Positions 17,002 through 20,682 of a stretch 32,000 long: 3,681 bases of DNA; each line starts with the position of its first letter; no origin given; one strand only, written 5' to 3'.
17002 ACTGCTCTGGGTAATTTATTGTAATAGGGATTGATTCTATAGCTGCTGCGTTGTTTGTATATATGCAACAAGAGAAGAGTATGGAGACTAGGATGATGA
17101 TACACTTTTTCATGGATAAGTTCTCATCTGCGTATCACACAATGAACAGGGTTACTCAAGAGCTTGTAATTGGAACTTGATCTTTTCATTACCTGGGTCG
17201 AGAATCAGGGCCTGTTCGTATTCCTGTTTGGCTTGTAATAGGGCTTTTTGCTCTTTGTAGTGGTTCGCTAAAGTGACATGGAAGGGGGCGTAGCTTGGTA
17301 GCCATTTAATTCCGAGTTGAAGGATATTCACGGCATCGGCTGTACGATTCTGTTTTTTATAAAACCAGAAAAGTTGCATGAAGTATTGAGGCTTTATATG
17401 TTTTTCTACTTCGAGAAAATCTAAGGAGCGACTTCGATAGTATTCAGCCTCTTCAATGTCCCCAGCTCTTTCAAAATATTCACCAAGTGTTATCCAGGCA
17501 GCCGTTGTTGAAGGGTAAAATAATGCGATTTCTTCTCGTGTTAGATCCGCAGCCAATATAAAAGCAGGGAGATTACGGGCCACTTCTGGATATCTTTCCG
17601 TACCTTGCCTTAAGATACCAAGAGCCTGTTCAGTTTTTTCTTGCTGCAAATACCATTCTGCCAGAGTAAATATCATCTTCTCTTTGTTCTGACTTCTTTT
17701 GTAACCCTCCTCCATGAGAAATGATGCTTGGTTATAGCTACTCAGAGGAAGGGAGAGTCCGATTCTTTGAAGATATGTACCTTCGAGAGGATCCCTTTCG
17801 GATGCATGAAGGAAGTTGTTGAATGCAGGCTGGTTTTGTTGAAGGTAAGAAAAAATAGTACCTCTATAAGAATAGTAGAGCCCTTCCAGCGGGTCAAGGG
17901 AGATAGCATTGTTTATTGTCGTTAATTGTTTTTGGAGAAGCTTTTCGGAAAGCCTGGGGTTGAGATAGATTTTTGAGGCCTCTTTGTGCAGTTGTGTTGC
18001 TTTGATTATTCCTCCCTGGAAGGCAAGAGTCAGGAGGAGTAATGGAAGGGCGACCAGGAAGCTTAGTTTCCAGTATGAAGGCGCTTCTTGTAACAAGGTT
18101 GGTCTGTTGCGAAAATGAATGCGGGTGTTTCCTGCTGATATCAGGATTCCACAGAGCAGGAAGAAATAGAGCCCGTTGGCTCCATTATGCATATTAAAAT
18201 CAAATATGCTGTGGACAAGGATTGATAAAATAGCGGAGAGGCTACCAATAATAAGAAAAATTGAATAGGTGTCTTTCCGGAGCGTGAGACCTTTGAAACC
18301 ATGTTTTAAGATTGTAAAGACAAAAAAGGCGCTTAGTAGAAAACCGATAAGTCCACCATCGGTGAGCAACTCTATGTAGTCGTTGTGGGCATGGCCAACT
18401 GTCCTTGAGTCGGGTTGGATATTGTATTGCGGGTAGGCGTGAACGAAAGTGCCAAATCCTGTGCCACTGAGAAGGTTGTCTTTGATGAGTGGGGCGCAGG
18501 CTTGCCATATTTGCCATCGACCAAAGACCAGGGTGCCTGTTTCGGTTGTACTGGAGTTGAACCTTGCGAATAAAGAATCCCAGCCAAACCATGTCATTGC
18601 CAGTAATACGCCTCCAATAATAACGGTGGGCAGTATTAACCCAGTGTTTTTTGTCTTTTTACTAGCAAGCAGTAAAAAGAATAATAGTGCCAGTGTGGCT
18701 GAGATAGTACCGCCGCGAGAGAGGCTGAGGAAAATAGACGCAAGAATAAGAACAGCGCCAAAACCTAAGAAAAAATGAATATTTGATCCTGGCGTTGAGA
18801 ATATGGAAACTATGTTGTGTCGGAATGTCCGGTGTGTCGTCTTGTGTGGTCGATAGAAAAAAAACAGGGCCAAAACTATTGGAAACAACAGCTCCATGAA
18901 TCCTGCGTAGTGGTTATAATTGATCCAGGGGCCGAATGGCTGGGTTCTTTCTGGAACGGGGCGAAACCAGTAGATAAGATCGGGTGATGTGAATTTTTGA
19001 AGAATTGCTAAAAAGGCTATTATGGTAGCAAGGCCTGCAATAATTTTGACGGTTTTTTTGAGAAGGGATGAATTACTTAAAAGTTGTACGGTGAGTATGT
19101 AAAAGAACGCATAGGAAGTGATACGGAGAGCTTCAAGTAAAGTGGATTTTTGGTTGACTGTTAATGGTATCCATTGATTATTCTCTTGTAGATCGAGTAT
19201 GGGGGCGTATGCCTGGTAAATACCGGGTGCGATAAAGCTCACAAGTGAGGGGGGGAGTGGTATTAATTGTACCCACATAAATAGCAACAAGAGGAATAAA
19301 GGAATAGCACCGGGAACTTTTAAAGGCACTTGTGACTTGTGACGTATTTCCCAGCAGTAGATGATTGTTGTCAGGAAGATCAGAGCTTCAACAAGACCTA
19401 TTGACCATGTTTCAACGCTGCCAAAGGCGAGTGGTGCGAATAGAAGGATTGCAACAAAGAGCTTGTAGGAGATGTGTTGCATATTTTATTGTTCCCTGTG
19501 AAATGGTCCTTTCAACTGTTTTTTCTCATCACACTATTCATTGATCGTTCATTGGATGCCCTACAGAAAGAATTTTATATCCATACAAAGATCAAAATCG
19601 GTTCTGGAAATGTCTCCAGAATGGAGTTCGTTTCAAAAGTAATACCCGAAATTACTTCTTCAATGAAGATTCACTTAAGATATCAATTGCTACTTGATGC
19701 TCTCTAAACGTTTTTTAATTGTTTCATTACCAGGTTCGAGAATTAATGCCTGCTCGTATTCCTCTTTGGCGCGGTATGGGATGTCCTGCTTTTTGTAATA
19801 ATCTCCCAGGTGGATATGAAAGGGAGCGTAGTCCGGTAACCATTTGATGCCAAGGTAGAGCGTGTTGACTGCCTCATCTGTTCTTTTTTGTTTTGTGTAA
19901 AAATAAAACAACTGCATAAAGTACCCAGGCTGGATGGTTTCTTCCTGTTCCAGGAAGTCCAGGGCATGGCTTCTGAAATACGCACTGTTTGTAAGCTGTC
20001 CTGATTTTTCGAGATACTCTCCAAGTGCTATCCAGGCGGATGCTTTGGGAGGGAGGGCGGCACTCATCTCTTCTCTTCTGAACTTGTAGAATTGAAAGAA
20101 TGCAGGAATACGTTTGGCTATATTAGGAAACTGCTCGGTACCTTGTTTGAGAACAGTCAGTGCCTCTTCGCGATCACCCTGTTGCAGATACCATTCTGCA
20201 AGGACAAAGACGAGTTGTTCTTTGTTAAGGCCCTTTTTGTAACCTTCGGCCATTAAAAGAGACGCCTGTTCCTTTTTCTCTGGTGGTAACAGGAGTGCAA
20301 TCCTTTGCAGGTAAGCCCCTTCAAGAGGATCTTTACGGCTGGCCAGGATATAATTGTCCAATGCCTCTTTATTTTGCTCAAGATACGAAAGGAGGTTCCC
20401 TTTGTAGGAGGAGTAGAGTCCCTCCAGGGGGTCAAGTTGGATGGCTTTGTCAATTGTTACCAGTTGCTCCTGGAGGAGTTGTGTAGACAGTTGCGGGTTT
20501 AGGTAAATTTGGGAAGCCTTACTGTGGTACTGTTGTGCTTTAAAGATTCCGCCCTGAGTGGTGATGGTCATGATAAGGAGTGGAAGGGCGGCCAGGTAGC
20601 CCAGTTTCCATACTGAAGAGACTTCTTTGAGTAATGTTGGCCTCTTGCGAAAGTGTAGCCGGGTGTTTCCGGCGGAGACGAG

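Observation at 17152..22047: Tandem duplicated Wzy_C(O-antigen ligase)-TPR fusion genes of identical length, giving three Wzy_C proteins in one locus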

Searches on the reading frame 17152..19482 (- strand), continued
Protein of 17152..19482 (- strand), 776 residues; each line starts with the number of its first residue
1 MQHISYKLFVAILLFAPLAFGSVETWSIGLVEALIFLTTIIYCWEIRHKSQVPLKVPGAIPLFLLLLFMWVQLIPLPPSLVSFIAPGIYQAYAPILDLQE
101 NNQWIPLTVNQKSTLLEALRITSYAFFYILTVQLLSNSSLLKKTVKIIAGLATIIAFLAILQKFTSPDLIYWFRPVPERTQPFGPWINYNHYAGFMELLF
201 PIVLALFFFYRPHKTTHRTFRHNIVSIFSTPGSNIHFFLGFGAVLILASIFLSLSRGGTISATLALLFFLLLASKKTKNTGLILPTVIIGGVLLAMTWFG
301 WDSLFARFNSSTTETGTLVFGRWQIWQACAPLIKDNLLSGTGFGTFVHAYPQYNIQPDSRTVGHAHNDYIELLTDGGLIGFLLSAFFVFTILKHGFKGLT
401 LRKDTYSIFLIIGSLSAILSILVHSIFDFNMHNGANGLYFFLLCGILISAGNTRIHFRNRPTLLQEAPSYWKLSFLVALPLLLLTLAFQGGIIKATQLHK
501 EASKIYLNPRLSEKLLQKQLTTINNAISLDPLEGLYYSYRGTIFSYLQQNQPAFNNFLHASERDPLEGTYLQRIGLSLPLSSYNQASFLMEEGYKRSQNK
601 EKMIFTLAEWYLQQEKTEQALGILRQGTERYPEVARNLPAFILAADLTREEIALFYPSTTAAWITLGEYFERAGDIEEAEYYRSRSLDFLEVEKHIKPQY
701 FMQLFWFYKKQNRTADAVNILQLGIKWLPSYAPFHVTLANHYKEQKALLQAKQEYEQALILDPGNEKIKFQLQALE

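Call 43: find_encoding_contigs(protein=P0035, flank=10000, max_places=1)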
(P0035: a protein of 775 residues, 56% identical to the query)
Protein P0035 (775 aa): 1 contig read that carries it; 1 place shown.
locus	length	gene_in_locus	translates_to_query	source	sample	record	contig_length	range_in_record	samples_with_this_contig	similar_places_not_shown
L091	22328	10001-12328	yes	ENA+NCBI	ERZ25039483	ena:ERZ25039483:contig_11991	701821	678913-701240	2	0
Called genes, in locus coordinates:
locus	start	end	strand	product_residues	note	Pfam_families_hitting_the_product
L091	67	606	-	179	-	-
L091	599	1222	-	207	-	-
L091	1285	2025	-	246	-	-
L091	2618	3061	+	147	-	-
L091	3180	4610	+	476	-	PF10082:BBP2_2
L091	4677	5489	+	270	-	PF02563:Poly_export, PF22461:SLBB_2, PF10531:SLBB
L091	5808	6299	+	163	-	PF02706:Wzz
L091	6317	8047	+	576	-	PF13807:GNVR, PF01656:CbiA (weak), PF10609:ParA, PF13614:AAA_31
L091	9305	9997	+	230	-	PF19567:CpsB_CapC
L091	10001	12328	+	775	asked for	PF04932:Wzy_C, PF07719:TPR_2 (faint), PF13428:TPR_14 (faint), PF14559:TPR_19 (faint)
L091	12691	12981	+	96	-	PF02604:PhdYeFM_antitox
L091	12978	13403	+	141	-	PF13470:PIN_3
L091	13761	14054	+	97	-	-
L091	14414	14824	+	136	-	PF08780:NTase_sub_bind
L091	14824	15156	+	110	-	PF01909:NTP_transf_2, PF18765:Polbeta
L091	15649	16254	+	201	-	PF01583:APS_kinase, PF13671:AAA_33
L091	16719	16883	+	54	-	PF01370:Epimerase, PF16363:GDP_Man_Dehyd (weak)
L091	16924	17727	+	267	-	PF01073:3Beta_HSD, PF01370:Epimerase, PF04321:RmlD_sub_bind, PF16363:GDP_Man_Dehyd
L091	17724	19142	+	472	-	PF03721:UDPG_MGDP_dh_N, PF00984:UDPG_MGDP_dh, PF03720:UDPG_MGDP_dh_C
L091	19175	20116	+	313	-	PF00685:Sulfotransfer_1, PF13469:Sulfotransfer_3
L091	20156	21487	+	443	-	PF01554:MatE, PF13440:Polysacc_synt_3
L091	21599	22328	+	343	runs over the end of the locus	-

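Call 58: search_protein_families(library=ncbifam, proteins=[L002:3338-3784:+, L090:4441-4872:+, L091:2618-3061:+, L090:12672-13205:-, L090:13198-13800:-, L090:13805-14458:-], max_evalue=0.01)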
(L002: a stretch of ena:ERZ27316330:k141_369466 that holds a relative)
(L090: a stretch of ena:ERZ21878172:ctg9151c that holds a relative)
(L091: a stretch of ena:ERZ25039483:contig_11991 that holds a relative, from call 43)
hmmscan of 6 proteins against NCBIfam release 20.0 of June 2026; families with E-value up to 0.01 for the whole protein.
L002:3338-3784:+ (148 aa): 0 families

L090:4441-4872:+ (143 aa): 0 families

L091:2618-3061:+ (147 aa): 0 families

L090:12672-13205:- (177 aa): 1 family
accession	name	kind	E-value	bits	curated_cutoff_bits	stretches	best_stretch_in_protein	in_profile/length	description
NF038145.1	Hvo_1808_fam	equivalog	0.0013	18.1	200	1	98-158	90-153/432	Hvo_1808 family surface protein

L090:13198-13800:- (200 aa): 7 families
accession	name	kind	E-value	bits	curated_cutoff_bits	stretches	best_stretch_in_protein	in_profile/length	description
NF058645.1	MCPCtpMPsAe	equivalog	8.5e-06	24.8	900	1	64-163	203-299/558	methyl-accepting chemotaxis protein CtpM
NF033092.0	HK_WalK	equivalog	0.00055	18.6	725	1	78-159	184-265/594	cell wall metabolism sensor histidine kinase WalK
NF012226.0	AdeS_HK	equivalog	0.00066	18.9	500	1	54-150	45-137/353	two-component sensor histidine kinase AdeS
NF007837.0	PRK10549.1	equivalog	0.0021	16.9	603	1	67-145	160-234/466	envelope stress sensor histidine kinase BaeS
NF012163.2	BaeS_SmeS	equivalog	0.0029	16.6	500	1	68-142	161-235/457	sensor histidine kinase efflux regulator BaeS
NF046044.1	PnpS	equivalog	0.0053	15.8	400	1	102-162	5-65/390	two-component system histidine kinase PnpS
NF007309.0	PRK09793.1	equivalog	0.0068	15.4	903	1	77-179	195-300/533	methyl-accepting chemotaxis protein IV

L090:13805-14458:- (217 aa): 0 families

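Call 59: search_protein_families(library=pfam, proteins=[L002:3338-3784:+, L090:4441-4872:+, L091:2618-3061:+, L090:12672-13205:-, L090:13198-13800:-, L090:13805-14458:-, L027:3814-4314:+, L080:1919-2473:+], max_evalue=0.1)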
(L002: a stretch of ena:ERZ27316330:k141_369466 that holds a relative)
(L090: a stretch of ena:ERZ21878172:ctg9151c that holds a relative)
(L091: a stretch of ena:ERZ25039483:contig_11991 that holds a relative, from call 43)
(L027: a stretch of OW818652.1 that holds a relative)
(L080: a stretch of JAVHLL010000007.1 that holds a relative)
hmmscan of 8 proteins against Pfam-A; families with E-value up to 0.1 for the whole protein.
L002:3338-3784:+ (148 aa): 1 family
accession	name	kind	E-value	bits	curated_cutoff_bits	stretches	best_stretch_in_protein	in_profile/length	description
PF25676.1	T4_Spackle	-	0.023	15.7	27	1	1-74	1-82/96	Bacteriophage T4 Spackle protein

L090:4441-4872:+ (143 aa): 0 families

L091:2618-3061:+ (147 aa): 0 families

L090:12672-13205:- (177 aa): 1 family
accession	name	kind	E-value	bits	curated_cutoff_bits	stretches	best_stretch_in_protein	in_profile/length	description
PF12433.14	PV_NSP1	-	0.012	16.4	25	1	33-66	2-35/82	Parvovirus non-structural protein 1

L090:13198-13800:- (200 aa): 5 families
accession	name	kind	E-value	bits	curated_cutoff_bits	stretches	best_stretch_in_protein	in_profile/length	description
PF21663.2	WipA_Phos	-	0.014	15.3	27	1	106-185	122-200/238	WipA-like, phosphatase domain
PF00672.30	HAMP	-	0.019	15.7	25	1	90-136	1-47/53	HAMP domain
PF12081.13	GldM_1st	-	0.03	14.8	25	1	121-156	102-128/194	GldM N-terminal domain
PF14523.12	Syntaxin_2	-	0.05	14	26.5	1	98-165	8-69/134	Syntaxin-like protein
PF06419.17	COG6_N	-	0.061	13.9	27.4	0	148-196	26-74/114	Conserved oligomeric complex COG6, N-terminal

L090:13805-14458:- (217 aa): 0 families

L027:3814-4314:+ (167 aa): 1 family
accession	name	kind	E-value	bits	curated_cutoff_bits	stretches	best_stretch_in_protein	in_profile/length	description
PF00389.36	2-Hacid_dh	-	0.0085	16.2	24.6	1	68-114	54-101/134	D-isomer specific 2-hydroxyacid dehydrogenase, catalytic domain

L080:1919-2473:+ (185 aa): 1 family
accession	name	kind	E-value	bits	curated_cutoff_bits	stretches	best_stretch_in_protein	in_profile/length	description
PF22447.2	EEP_ig-like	-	0.074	13.3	26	0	44-122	15-95/105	Endonuclease/exonuclease/phosphatase family, ig-like domain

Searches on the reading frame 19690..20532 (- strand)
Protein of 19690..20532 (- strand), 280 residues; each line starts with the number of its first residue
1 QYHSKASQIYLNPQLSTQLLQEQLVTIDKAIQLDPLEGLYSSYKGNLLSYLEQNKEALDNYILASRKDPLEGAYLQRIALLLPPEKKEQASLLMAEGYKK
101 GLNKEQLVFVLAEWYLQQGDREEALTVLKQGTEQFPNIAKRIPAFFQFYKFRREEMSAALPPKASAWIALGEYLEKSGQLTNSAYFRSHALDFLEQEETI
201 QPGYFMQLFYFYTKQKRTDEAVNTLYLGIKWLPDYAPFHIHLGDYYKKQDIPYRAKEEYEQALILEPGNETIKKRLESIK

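Call 53: find_homologous_proteins(query=window:19690-20532:-, max_evalue=0.001)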
Query window:19690-20532:- (280 aa): 7 proteins with E <= 0.001 among 703 candidates.
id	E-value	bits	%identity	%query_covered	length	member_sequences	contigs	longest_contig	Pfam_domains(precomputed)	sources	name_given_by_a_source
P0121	4.7e-88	313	53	99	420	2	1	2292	PF13428.13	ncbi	-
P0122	2.0e-84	301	54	97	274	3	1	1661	PF13428.13,PF07719.24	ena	-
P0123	2.0e-72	262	47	97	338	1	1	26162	PF13431.13,PF13424.13,PF13428.13,PF13181.13,PF07719.24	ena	-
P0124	3.0e-66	241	40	99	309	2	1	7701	PF13428.13,PF07719.24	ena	-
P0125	2.5e-64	235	43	100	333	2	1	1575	PF13414.13,PF13428.13,PF07719.24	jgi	jgi:tetratricopeptide (TPR) repeat protein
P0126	7.9e-63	230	48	75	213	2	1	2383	PF14559.13,PF13414.13,PF13428.13,PF13181.13,PF07719.24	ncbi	-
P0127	4.2e-59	218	55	67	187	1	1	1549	PF14559.13,PF13428.13,PF13181.13,PF07719.24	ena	-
